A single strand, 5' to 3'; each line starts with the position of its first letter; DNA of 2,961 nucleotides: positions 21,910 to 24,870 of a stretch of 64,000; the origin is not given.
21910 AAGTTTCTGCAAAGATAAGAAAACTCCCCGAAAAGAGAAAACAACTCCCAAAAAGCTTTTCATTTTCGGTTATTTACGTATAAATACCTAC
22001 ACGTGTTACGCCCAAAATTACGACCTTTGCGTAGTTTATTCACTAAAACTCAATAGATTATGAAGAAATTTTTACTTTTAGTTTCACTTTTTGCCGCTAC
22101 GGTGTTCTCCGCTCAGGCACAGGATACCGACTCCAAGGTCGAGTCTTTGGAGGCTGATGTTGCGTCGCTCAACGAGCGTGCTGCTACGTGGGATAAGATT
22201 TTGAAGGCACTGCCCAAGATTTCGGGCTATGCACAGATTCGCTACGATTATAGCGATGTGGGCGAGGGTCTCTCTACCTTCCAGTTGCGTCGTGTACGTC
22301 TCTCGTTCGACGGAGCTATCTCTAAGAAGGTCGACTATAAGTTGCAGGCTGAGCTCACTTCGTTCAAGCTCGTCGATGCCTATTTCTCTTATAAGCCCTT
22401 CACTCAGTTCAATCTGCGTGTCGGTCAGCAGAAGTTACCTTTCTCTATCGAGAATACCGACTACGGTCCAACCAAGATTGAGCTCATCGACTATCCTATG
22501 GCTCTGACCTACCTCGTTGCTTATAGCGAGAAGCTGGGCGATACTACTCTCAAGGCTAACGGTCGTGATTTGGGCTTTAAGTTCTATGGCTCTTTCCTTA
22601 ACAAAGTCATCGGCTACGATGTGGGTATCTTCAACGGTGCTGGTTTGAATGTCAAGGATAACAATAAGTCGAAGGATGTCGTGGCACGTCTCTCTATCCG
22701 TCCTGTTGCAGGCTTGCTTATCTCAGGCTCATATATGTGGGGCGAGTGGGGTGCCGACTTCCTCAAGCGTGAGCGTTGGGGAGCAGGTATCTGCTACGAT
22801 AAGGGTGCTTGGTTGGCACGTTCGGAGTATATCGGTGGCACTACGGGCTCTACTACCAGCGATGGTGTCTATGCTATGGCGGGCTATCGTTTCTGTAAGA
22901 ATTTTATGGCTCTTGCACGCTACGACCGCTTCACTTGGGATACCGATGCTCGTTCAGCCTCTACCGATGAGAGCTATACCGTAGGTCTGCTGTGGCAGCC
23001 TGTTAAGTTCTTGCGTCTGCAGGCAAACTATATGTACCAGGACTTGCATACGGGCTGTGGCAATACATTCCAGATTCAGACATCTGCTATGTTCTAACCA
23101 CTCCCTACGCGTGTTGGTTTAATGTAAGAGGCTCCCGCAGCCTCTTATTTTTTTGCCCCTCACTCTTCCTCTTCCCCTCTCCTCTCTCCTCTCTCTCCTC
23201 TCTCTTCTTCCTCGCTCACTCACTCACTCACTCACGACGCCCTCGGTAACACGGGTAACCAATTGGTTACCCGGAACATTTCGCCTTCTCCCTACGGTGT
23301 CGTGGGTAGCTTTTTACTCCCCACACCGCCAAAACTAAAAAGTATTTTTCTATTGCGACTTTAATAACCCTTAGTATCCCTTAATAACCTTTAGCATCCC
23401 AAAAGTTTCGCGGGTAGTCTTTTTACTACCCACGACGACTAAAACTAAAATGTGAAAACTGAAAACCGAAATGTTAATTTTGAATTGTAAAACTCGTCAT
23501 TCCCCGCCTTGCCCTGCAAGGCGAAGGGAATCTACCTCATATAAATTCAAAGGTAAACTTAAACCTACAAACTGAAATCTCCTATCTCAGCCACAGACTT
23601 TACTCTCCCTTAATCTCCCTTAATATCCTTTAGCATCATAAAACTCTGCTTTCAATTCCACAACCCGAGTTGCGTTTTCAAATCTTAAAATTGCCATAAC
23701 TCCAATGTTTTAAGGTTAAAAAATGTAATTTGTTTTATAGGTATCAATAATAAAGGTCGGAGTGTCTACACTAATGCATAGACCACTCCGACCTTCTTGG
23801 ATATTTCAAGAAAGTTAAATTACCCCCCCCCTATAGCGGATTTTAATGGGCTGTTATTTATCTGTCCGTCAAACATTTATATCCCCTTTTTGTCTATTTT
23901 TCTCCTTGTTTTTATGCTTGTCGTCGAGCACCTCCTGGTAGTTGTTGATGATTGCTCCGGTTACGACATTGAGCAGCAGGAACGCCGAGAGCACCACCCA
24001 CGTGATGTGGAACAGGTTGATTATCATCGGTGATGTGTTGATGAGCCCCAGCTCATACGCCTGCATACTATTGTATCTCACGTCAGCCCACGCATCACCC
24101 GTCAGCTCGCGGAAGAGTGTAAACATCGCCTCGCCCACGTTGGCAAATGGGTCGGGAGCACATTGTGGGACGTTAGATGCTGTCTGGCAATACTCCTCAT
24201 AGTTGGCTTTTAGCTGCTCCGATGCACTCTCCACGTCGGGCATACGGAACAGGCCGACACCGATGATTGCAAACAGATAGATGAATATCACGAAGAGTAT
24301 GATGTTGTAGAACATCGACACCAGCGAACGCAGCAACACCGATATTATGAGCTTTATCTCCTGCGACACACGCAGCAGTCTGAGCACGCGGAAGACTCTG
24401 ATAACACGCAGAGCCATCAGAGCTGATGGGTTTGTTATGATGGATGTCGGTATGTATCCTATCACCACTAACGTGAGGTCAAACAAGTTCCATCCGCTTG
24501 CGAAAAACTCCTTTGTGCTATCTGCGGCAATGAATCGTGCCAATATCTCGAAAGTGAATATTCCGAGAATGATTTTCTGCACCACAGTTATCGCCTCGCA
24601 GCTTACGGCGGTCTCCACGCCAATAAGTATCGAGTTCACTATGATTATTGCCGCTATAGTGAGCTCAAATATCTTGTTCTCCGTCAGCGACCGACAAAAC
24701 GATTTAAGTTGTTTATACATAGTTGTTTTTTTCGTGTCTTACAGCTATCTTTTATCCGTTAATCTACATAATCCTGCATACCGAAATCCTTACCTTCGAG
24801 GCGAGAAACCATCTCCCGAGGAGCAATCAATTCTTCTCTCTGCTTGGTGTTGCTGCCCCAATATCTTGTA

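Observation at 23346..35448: Repeat-bounded 12-kb island: a co-directional, membrane-centred gene array (kinase, OmpA-like, TerB-like, PD-(D/E)xK-like, KAP NTPase, voltage-gated-type channel, small-protein paralogs)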

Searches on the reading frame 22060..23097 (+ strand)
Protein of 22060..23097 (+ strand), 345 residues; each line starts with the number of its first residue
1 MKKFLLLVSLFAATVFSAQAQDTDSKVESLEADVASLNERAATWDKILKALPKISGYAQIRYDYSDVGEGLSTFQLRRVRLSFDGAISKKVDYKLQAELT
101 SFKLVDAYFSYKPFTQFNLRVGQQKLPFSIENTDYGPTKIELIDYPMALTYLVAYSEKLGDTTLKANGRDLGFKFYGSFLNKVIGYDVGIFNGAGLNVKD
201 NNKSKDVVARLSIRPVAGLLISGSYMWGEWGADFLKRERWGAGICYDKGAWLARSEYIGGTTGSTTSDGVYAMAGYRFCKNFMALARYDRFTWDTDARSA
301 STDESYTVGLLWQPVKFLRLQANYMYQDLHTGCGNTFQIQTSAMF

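Call 16: find_encoding_contigs(protein=window:22060-23097:+, flank=10000, max_places=10)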
Protein window:22060-23097:+ (345 aa): 23 contigs read that carry it; 3 places shown.
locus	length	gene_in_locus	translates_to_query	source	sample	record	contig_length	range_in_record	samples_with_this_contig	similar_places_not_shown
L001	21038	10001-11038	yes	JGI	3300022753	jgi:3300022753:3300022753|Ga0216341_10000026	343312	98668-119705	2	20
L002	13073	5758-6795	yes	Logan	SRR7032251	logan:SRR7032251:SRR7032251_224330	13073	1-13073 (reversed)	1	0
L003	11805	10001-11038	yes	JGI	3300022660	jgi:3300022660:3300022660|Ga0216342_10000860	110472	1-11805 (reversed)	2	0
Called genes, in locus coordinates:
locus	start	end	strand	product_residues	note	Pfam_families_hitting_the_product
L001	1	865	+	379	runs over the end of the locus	PF16328:DUF4961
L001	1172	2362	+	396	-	PF00155:Aminotran_1_2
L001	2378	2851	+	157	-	PF12840:HTH_20, PF13404:HTH_AsnC-type, PF13412:HTH_24, PF22451:NirdL-like_HTH (weak), PF01037:AsnC_trans_reg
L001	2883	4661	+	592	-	PF03485:Arg_tRNA_synt_N (faint), PF00750:tRNA-synt_1d, PF05746:DALR_1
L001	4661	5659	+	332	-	PF04616:Glyco_hydro_43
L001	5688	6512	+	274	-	PF06888:Put_Phosphatase, PF12710:HAD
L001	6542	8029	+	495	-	PF03772:Competence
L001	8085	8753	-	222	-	-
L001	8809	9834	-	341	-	PF01073:3Beta_HSD, PF01370:Epimerase, PF02719:Polysacc_synt_2, PF04321:RmlD_sub_bind, PF05368:NmrA (faint), PF07993:NAD_binding_4 (faint), PF13460:NAD_binding_10 (weak), PF16363:GDP_Man_Dehyd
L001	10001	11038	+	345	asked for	PF07396:Porin_O_P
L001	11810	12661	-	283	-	PF00520:Ion_trans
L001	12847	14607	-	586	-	PF07693:KAP_NTPase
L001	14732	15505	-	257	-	-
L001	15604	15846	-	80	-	-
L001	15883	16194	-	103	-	-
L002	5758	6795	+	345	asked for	PF07396:Porin_O_P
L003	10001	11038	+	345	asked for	PF07396:Porin_O_P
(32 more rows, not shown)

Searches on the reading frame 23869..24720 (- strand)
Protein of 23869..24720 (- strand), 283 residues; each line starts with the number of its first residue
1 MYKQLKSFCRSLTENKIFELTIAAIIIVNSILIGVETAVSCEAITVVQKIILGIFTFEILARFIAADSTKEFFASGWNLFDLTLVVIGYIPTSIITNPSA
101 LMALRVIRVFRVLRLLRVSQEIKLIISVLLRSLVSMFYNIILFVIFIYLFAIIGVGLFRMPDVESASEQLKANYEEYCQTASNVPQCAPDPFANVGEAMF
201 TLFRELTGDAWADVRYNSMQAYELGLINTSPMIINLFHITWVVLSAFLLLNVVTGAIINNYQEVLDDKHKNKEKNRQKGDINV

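Call 9: search_protein_families(library=pfam, max_evalue=0.1, proteins=[window:23869-24720:-])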
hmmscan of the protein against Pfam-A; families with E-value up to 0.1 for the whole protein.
window:23869-24720:- (283 aa): 5 families
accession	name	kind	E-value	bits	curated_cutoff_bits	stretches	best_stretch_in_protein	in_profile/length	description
PF00520.37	Ion_trans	-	2.6e-42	145.1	25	1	15-265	1-237/241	Ion transport protein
PF17009.10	DUF5090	-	0.0016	18.9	27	1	44-177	56-181/187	Domain of unknown function (DUF5090)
PF08285.16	DPM3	-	0.0047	17.5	25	1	120-172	24-75/90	Dolichol-phosphate mannosyltransferase subunit 3 (DPM3)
PF08016.18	PKD_channel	-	0.018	14.9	22.4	0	191-264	163-225/225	Polycystin cation channel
PF00335.26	Tetraspanin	-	0.047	13.8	32.1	1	135-189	76-131/225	Tetraspanin family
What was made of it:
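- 23869..24720 (-): 283-aa single-domain voltage-gated-type cation channel. S4 segment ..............; pore motif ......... Pfam Ion_trans 2.6e-42 (call 9).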

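Call 11: search_protein_families(library=padloc, max_evalue=0.01, proteins=[window:23869-24720:-])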
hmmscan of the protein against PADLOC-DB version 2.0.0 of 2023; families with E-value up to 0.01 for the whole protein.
window:23869-24720:- (283 aa): 0 families

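Call 95: search_solved_structures(query=window:23869-24720:-, max_evalue=0.00001, show_alignments=1)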
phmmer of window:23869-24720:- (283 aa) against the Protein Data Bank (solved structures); distinct sequences matched with E-value up to 0.00001: 124 (the best 60 are shown).
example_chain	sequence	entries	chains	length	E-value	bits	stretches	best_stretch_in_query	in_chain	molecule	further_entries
9ayg_A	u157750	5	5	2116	1.7e-60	208.1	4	6-277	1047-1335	Voltage-dependent T-type calcium channel subunit alpha-1H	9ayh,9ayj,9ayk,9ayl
7wli_A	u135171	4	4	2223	5.1e-60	206.6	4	6-277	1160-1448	Voltage-dependent T-type calcium channel subunit alpha-1I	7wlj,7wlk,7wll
8x90_A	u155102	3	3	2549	1.9e-59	204.7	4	5-268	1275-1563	Voltage-dependent P/Q-type calcium channel subunit alpha-1A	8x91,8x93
6kzp_A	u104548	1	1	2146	2.3e-59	204.4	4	6-277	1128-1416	Voltage-dependent T-type calcium channel subunit alpha-1G,Voltage-dependent T-type calcium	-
6kzo_A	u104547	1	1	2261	3.4e-59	203.8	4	6-277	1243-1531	Voltage-dependent T-type calcium channel subunit alpha-1G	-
8fd7_K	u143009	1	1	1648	2.8e-50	174.6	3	8-277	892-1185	Voltage-dependent L-type calcium channel subunit alpha-1C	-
8eog_K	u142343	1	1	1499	3.5e-50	174.3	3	8-277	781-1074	Isoform 20 of Voltage-dependent L-type calcium channel subunit alpha-1C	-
8eoi_K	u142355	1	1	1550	1.5e-49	172.2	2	45-277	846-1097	Voltage-dependent L-type calcium channel subunit alpha-1C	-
8we6_A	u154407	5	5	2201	1.5e-49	172.2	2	8-277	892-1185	Voltage-dependent L-type calcium channel subunit alpha-1C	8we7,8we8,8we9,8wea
8hlp_A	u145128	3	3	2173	1e-48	169.5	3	8-277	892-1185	Voltage-dependent L-type calcium channel subunit alpha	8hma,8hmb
8fhs_A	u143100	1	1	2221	1.4e-48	169.1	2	46-277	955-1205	Voltage-dependent L-type calcium channel subunit alpha-1C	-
7mix_A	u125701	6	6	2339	9e-48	166.4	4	5-267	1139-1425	Voltage-dependent N-type calcium channel subunit alpha-1B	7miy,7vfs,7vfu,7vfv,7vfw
6jpa_A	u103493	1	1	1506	9.8e-46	159.7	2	9-276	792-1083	Voltage-dependent L-type calcium channel subunit alpha-1S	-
7uhf_A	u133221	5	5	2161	1.1e-45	159.6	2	8-272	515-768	Voltage-dependent L-type calcium channel subunit alpha-1D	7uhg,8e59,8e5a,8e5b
6byo_A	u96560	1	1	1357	1.6e-45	159.1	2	9-276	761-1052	Voltage-dependent L-type calcium channel subunit alpha-1S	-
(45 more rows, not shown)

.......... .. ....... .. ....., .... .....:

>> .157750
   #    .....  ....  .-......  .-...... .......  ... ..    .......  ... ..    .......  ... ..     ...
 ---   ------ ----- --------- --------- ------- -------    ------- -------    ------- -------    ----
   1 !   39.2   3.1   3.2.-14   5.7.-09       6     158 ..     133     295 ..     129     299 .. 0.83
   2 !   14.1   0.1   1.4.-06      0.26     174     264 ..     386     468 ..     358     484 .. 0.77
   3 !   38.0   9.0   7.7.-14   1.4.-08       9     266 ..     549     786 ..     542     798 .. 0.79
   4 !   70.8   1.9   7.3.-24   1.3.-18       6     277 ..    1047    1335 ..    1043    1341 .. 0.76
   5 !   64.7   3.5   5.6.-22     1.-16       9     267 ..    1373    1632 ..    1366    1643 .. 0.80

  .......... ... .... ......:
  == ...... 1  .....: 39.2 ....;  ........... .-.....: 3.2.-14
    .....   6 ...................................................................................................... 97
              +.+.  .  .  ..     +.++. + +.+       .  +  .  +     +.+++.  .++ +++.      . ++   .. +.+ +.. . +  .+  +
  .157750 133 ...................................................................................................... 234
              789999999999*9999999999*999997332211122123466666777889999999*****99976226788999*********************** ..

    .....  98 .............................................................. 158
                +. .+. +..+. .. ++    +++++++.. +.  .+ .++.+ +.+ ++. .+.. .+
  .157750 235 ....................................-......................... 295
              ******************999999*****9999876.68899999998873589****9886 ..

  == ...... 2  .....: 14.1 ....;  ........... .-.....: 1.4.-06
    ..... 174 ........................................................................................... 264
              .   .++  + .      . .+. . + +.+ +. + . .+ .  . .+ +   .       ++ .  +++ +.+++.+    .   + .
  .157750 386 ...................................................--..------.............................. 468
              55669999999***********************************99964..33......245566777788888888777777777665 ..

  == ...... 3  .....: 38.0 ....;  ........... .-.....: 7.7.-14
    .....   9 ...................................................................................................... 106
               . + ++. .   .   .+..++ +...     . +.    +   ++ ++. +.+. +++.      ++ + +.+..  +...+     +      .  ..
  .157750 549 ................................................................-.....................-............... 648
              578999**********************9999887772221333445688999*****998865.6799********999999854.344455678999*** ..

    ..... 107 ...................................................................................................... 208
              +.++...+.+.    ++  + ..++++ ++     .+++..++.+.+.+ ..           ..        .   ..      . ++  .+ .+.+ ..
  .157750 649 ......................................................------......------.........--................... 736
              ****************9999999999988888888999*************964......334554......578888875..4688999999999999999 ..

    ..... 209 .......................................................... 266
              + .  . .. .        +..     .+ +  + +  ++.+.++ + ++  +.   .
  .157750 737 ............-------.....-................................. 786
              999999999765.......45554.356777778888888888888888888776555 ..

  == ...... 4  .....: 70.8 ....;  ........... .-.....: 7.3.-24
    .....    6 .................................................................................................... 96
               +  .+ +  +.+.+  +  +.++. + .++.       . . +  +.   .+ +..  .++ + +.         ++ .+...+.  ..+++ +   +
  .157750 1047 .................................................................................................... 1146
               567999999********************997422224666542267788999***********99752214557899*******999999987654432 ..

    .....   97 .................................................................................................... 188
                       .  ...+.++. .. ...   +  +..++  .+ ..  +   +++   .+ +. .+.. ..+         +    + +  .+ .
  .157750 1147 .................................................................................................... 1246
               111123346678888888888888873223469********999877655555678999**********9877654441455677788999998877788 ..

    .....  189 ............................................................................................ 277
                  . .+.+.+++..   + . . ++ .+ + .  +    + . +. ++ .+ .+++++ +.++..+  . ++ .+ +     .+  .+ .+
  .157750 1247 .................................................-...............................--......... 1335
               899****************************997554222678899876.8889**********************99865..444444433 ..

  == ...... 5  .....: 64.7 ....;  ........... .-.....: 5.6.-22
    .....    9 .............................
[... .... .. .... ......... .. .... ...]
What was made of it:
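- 23869..24720 (-): PDB: bacterial NavRh/NaChBac voltage sensors and single repeats of CaV/NaV channels (call 95).
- On Voltage-gated cation channel (BacNaV type): NavRh 1.6e-25 and CaV/NaV repeats (call 95).
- Closest known: Bacterial voltage-gated cation channels. Different: The pore is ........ rather than TLESWS/M. The pore half aligns better with single repeats of eukaryotic CaV channels (call 95).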
